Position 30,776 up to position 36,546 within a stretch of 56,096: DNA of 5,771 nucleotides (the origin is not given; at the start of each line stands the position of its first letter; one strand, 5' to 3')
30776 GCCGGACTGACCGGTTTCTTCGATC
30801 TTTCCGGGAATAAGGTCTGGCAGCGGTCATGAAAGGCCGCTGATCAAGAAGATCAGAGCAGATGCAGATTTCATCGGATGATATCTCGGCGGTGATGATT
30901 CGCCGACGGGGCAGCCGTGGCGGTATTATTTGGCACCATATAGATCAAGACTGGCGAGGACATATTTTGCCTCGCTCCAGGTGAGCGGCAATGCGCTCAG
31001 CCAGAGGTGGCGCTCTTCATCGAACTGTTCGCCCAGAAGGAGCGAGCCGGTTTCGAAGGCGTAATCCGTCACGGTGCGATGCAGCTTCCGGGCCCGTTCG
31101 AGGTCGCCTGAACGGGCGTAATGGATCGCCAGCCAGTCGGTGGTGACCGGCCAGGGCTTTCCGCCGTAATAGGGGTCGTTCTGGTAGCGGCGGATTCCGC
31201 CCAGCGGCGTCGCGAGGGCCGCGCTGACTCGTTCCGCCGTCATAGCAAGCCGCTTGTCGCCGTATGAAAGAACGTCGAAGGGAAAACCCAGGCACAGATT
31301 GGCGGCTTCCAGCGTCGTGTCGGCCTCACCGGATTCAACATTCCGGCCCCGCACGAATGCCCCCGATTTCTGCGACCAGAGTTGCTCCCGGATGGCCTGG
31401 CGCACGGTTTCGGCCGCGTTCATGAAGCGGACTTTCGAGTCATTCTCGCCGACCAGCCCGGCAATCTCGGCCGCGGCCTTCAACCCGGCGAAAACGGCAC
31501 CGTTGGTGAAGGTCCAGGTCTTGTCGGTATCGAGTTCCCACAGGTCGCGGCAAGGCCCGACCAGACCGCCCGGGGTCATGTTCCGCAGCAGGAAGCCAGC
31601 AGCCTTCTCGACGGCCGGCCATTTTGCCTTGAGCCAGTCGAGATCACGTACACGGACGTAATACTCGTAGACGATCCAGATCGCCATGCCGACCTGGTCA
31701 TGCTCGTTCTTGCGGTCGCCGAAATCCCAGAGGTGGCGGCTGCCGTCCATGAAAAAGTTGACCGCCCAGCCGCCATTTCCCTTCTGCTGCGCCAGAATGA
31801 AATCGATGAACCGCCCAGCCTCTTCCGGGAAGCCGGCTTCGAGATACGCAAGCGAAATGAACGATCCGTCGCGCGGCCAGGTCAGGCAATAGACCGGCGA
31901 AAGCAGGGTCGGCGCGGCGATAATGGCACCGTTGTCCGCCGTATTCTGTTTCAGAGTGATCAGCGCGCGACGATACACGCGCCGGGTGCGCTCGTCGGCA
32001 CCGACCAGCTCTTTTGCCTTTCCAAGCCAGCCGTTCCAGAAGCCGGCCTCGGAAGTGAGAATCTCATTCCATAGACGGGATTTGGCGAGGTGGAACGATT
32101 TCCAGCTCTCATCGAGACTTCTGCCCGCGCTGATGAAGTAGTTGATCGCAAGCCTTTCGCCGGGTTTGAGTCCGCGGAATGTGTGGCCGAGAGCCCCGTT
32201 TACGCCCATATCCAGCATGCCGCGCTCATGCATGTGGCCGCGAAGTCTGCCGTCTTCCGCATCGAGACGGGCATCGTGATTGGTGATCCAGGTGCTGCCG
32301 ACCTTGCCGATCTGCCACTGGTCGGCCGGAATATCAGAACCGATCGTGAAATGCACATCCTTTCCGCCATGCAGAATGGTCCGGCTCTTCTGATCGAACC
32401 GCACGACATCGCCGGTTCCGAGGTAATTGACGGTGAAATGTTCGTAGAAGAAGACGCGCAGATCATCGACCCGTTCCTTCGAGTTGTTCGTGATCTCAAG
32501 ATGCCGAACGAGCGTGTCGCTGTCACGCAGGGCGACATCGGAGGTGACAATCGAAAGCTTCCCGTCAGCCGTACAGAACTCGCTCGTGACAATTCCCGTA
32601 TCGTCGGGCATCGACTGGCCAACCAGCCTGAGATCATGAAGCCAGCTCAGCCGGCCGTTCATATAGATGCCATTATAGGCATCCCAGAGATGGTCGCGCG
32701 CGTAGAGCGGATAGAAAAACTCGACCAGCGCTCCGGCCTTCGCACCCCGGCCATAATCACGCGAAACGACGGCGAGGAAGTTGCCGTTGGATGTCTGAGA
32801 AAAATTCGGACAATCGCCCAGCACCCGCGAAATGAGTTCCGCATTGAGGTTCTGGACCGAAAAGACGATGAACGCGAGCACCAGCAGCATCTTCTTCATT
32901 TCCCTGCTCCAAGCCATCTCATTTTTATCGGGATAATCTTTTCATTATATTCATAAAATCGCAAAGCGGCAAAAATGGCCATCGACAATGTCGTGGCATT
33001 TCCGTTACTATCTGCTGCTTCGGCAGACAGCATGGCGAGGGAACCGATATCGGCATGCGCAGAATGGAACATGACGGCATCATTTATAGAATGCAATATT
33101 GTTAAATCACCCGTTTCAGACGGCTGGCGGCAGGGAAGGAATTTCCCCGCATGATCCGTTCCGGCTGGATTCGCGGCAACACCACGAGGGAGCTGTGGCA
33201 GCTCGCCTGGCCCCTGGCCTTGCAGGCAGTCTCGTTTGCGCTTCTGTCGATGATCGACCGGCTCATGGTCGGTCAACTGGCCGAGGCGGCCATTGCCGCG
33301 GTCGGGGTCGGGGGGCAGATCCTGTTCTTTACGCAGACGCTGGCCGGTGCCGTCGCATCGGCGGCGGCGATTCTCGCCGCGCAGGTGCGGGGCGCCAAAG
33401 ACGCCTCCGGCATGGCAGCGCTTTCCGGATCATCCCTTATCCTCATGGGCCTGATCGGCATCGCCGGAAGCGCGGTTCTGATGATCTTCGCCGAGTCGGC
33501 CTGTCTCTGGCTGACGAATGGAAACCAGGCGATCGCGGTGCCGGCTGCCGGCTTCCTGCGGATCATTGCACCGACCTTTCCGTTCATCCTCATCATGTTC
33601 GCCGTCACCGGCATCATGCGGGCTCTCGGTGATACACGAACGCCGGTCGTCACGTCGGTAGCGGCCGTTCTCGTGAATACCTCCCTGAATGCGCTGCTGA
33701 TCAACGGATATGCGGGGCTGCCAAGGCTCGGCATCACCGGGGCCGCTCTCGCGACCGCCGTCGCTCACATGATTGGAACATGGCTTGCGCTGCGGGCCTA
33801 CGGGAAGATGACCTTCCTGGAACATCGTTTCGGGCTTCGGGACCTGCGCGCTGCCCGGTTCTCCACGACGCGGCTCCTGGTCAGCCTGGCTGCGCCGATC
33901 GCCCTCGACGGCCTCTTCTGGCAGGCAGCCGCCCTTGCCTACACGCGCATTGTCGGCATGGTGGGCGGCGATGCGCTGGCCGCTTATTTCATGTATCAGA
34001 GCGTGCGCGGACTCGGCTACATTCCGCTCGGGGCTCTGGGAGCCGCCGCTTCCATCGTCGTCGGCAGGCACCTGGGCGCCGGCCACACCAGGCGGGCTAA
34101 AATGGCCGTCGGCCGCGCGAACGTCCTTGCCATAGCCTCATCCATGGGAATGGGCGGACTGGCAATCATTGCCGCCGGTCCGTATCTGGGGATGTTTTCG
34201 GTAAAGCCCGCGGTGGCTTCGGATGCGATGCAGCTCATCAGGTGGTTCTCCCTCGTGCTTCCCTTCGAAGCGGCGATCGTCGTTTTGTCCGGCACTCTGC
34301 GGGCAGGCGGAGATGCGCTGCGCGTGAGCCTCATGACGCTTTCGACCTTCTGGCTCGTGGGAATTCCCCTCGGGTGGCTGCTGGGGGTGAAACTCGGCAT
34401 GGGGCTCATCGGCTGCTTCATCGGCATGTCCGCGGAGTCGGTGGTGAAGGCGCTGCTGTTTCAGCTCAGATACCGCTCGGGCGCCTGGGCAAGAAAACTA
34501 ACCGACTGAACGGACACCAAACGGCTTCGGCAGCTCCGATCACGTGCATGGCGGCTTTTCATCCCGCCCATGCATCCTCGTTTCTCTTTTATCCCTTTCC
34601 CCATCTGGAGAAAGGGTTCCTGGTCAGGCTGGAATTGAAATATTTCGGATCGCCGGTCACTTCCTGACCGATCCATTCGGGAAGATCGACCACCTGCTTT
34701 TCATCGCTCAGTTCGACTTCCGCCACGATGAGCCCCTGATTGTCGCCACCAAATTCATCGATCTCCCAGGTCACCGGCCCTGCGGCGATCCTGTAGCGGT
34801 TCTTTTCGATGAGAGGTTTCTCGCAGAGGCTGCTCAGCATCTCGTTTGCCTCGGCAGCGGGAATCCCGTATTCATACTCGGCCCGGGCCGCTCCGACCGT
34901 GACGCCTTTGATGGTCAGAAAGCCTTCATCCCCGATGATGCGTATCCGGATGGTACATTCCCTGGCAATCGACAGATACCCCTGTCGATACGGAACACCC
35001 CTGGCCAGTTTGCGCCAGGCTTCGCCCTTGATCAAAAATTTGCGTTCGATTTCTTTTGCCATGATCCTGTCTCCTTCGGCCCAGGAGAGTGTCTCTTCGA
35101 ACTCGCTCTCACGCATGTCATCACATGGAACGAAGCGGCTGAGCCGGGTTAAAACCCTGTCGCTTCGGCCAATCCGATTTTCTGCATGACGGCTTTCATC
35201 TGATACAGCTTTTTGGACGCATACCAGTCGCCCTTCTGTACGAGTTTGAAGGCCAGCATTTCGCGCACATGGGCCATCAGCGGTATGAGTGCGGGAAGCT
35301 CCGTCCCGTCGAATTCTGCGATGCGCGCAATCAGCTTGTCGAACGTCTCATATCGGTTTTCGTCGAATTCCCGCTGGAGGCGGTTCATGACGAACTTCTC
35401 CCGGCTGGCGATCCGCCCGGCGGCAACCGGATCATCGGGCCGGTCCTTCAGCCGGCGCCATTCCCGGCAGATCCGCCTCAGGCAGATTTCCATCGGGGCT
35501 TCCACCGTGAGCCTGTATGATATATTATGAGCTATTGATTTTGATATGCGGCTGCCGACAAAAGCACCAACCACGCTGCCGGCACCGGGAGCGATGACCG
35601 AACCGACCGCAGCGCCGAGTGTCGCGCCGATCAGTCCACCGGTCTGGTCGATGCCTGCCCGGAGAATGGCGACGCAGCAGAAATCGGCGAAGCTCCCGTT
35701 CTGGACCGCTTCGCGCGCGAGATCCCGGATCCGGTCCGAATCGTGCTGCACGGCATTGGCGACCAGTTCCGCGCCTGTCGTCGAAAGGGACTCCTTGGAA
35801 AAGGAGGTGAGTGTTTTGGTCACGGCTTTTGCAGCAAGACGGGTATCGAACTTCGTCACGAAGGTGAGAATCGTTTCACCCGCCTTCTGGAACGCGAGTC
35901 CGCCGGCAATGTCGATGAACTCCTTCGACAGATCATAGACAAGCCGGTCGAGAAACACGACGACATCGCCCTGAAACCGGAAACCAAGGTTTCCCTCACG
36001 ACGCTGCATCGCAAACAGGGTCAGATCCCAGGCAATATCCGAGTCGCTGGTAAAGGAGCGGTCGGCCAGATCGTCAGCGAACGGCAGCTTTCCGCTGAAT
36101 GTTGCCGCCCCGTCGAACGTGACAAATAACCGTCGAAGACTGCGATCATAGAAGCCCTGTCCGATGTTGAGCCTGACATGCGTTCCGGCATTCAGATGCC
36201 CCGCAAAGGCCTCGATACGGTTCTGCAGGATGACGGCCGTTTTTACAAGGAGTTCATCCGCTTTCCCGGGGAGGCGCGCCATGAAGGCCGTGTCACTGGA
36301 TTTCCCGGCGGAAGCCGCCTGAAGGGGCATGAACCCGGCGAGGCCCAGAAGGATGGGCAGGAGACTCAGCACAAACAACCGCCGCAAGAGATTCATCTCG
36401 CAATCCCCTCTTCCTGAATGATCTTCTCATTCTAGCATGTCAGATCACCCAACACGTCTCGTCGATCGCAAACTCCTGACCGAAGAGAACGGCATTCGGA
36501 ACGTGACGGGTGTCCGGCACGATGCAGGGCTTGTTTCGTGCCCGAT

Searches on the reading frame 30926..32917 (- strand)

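Call 3: search_protein_families(library=pfam, proteins=[window:30926-32917:-], max_evalue=0.001)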
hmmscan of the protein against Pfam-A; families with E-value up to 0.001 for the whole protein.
window:30926-32917:- (663 aa): 2 families
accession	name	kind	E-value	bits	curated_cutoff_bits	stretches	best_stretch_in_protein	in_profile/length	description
PF00723.27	Glyco_hydro_15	-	2.1e-18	66.9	22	2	407-655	125-425/427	Glycosyl hydrolases family 15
PF22422.2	MGH1-like_GH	-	2.6e-09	37.6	27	1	471-648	175-356/356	Mannosylglycerate hydrolase MGH1-like glycoside hydrolase domain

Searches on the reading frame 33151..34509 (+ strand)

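Call 3: search_protein_families(library=pfam, proteins=[window:33151-34509:+], max_evalue=0.001)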
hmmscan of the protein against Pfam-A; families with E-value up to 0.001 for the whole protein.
window:33151-34509:+ (452 aa): 1 family
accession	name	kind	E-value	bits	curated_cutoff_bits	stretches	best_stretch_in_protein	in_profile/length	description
PF01554.23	MatE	-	3.6e-43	147.5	24.9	2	21-181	1-160/161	MatE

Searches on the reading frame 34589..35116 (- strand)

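Call 16: search_protein_families(library=pfam, proteins=[window:34589-35116:-], max_evalue=0.00001)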
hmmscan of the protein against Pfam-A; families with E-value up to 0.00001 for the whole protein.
window:34589-35116:- (175 aa): 1 family
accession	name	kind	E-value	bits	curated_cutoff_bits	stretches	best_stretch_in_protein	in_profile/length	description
PF01928.26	CYTH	-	5.2e-14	52.9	23.2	1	21-152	2-159/179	CYTH domain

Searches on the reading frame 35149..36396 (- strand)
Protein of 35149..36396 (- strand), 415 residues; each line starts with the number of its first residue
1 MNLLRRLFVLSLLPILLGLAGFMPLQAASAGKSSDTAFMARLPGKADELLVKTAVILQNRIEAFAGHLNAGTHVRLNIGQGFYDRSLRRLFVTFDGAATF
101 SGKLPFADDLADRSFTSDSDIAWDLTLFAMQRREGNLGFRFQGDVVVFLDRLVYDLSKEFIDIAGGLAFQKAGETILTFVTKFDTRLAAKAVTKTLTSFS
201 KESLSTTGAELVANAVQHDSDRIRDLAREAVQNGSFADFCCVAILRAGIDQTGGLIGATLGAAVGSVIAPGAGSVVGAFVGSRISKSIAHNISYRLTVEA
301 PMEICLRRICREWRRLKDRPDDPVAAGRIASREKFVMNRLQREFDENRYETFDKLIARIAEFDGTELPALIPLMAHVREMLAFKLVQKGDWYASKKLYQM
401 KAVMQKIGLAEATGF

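Call 3: search_protein_families(library=pfam, proteins=[window:35149-36396:-], max_evalue=0.001)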
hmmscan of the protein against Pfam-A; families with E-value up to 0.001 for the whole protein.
window:35149-36396:- (415 aa): 0 families

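Call 4: search_protein_families(library=ncbifam, proteins=[window:35149-36396:-], max_evalue=0.001)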
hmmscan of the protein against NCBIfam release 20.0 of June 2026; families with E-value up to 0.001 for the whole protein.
window:35149-36396:- (415 aa): 0 families

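Call 32: search_protein_families(library=pfam, proteins=[window:35149-36396:-], max_evalue=0.01)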
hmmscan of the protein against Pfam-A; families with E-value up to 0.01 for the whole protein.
window:35149-36396:- (415 aa): 2 families
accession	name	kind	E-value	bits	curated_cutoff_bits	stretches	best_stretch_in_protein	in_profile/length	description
PF13441.11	Gly-zipper_YMGG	-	0.0019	18.3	28.9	1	251-281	4-35/45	YMGG-like Gly-zipper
PF13488.11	Gly-zipper_Omp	-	0.003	17.9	25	1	253-281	2-31/46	Glycine zipper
